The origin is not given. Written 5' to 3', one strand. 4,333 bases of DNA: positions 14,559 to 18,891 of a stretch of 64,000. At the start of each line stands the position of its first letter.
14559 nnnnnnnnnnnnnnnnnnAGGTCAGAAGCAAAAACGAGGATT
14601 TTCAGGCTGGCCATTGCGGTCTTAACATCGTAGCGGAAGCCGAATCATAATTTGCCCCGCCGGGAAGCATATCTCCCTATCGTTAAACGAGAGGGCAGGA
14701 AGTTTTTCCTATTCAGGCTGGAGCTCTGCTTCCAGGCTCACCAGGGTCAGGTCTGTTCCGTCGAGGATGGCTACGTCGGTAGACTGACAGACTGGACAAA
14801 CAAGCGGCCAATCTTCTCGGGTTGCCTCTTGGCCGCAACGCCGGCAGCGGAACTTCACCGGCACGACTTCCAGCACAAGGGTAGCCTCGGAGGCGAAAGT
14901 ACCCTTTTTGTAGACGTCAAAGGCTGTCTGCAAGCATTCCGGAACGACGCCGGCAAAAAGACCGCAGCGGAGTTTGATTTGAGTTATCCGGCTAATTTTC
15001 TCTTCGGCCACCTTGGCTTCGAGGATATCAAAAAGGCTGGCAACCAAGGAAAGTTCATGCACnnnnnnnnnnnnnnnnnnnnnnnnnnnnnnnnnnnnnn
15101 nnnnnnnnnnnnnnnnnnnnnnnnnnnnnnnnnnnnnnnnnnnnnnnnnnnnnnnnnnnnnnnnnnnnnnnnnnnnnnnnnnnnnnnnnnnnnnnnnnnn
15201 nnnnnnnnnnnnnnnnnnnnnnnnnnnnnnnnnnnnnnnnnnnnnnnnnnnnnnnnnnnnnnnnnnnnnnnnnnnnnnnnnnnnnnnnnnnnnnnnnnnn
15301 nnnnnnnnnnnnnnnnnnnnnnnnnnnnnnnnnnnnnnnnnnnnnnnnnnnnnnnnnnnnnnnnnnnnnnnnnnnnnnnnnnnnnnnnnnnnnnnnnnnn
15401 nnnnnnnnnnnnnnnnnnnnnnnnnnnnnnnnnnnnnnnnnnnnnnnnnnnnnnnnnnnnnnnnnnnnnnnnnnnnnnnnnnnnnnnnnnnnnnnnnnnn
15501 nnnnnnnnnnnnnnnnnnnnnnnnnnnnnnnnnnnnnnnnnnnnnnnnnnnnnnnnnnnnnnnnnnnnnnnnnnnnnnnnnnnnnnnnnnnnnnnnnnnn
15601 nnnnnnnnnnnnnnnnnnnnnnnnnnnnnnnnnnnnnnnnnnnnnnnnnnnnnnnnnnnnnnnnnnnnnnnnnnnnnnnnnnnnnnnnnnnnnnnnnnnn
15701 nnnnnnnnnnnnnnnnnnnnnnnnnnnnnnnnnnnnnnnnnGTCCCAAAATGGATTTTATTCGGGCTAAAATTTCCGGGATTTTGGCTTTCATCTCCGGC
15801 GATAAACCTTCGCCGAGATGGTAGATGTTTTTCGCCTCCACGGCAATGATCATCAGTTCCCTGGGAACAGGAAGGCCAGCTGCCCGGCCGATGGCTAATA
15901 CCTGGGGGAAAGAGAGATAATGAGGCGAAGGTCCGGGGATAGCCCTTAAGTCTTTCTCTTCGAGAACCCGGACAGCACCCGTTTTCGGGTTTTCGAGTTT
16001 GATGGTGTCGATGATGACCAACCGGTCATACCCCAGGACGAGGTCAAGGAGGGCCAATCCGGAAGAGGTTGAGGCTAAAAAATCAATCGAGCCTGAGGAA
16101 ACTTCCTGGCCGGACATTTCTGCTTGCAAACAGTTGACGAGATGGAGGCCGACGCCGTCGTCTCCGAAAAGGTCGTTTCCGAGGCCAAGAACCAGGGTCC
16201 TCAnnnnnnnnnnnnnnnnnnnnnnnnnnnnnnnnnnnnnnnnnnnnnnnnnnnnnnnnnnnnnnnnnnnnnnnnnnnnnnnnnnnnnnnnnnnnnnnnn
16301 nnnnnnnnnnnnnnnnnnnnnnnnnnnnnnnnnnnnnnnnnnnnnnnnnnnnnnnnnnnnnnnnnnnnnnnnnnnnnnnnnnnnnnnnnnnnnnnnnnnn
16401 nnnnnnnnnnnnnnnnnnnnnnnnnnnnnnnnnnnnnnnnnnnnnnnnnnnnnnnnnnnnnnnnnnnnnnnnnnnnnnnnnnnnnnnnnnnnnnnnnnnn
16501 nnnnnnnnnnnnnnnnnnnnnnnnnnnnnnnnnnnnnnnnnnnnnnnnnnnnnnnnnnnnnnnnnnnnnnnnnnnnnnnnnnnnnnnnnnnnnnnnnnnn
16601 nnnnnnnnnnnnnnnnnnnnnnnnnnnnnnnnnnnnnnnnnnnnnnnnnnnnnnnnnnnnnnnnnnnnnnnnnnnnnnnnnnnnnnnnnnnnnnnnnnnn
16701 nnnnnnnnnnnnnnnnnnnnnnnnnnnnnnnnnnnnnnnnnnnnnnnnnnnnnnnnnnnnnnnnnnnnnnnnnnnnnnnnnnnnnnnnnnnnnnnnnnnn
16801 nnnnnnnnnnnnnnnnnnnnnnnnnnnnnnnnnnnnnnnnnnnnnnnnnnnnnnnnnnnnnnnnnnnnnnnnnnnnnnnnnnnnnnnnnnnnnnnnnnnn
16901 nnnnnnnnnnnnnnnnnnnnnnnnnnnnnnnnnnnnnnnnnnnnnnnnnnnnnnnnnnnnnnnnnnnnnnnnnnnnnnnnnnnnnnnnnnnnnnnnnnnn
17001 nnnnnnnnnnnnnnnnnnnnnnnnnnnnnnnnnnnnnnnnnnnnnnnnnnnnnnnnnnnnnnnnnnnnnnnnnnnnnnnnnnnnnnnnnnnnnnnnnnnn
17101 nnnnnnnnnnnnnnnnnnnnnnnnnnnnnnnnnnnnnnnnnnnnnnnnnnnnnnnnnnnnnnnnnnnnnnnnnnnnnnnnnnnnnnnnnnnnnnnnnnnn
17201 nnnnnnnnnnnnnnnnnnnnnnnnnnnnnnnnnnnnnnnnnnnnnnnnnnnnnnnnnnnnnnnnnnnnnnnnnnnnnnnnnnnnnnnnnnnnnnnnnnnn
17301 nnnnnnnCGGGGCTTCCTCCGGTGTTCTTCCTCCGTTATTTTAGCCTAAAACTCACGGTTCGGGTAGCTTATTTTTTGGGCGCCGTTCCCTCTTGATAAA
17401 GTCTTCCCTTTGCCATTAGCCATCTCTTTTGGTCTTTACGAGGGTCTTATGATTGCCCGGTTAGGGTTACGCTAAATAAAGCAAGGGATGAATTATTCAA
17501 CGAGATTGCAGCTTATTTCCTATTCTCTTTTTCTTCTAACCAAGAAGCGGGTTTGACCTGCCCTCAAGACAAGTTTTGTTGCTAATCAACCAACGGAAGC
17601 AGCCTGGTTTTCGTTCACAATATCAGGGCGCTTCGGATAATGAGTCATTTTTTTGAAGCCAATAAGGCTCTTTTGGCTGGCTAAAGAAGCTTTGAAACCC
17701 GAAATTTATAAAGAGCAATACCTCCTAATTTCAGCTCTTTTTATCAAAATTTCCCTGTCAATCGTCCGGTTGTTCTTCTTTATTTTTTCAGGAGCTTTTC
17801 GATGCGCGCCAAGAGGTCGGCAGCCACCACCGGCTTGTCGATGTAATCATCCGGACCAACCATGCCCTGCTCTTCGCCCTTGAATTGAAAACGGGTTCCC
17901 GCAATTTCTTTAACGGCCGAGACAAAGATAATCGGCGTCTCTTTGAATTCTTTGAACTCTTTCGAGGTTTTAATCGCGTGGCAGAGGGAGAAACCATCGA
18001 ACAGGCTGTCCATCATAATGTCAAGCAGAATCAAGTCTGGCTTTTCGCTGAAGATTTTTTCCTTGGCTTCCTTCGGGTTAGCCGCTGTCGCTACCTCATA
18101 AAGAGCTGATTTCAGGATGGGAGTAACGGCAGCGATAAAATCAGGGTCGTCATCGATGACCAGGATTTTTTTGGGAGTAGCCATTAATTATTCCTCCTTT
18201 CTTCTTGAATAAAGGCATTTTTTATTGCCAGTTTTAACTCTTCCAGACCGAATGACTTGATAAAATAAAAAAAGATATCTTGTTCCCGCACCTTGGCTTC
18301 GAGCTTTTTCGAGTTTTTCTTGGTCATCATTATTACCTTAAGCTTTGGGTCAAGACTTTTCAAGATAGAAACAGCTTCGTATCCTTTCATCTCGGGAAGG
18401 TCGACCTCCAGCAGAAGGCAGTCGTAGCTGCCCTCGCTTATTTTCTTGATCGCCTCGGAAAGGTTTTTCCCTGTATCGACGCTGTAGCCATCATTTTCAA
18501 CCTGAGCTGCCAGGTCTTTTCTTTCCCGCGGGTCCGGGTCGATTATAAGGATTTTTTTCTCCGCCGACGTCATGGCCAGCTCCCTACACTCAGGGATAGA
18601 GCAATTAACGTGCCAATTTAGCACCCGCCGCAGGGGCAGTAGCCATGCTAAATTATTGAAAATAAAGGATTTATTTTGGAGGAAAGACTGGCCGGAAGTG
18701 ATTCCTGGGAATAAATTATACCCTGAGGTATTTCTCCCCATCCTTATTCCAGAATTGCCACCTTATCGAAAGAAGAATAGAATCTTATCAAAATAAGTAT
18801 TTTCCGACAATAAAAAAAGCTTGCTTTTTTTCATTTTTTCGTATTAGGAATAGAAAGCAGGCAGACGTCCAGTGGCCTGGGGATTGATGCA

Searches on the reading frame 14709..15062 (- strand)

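Call 46: search_protein_families(library=pfam, proteins=[window:14709-15062:-], max_evalue=0.0001)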
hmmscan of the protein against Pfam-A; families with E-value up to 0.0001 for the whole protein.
window:14709-15062:- (117 aa): 1 family
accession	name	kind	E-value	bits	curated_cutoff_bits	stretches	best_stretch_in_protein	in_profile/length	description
PF01155.25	HypA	-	1.1e-30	106.4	28.9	1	1-111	1-111/112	Hydrogenase/urease nickel incorporation, metallochaperone, hypA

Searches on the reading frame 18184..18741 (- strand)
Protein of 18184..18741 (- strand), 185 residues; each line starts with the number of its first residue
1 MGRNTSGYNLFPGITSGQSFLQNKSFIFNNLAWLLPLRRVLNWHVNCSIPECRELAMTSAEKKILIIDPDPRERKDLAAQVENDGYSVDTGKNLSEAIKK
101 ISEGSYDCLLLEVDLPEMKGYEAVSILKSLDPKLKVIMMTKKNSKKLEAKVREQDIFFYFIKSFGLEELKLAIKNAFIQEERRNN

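Call 5: search_protein_families(library=pfam, proteins=[window:18184-18741:-])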
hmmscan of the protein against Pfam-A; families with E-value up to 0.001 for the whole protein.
window:18184-18741:- (185 aa): 1 family
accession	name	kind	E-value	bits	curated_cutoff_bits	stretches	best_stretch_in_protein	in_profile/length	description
PF00072.30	Response_reg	-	2e-20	73.4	30.2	1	64-173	1-110/111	Response regulator receiver domain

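Call 17: search_protein_families(library=ncbifam, proteins=[window:18184-18741:-], max_evalue=0.00001)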
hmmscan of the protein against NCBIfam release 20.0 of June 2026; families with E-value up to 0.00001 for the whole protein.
window:18184-18741:- (185 aa): 45 families (the best 25 are shown)
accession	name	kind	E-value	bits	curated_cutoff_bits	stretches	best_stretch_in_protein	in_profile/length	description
NF008469.0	PRK11361.1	equivalog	1.9e-16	59.8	714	1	60-177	3-120/461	acetoacetate metabolism transcriptional regulator AtoC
NF052313.1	T9SS_RR_PorX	equivalog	1.8e-13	50.1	300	1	64-179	3-118/513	T9SS response regulator signal transducer PorX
TIGR01818.1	ntrC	equivalog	1.7e-11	43.6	558.6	1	64-180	1-117/463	nitrogen regulation protein NR(I)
NF046022.1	RespRegCpdRBruc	equivalog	4.8e-11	42.7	180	1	63-170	3-110/120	cell cycle two-component system response regulator CpdR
NF007928.2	PRK10643.1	equivalog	9.7e-11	41.7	330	1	63-178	2-116/216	two-component system response regulator PmrA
TIGR01387.1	cztR_silR_copR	subfamily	1.7e-10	41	279.2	1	64-182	1-119/218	heavy metal response regulator transcription factor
NF008099.0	PRK10841.1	equivalog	7.1e-10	37.3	920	1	53-141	816-904/949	two-component system sensor histidine kinase RcsC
NF011695.0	PRK15115.1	equivalog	3.3e-09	36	763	1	59-179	4-124/445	two-component system response regulator GlrR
NF007689.0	PRK10365.1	equivalog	3.8e-09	35.8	760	1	57-178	1-122/441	sigma-54-dependent response regulator transcription factor ZraR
NF053854.1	RespRegPhoBBctds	equivalog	5.1e-09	35.8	270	1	64-176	1-114/225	two-component system response regulator PhoB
NF006900.1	PRK09390.1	equivalog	5.3e-09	35.9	255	1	59-183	2-126/203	response regulator FixJ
NF007005.1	PRK09468.1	equivalog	1.1e-08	34.8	331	1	61-175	3-117/237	osmolarity response regulator transcription factor OmpR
NF007420.1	PRK09959.1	equivalog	2.5e-08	32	1995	1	55-169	951-1066/1197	acid-sensing system histidine kinase EvgS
NF007135.0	PRK09581.1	equivalog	5.6e-08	32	474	1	63-141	4-84/457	PleD family two-component system response regulator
NF051850.1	RespRegRprY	equivalog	7.7e-08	32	370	1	63-175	6-118/234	response regulator transcription factor RprY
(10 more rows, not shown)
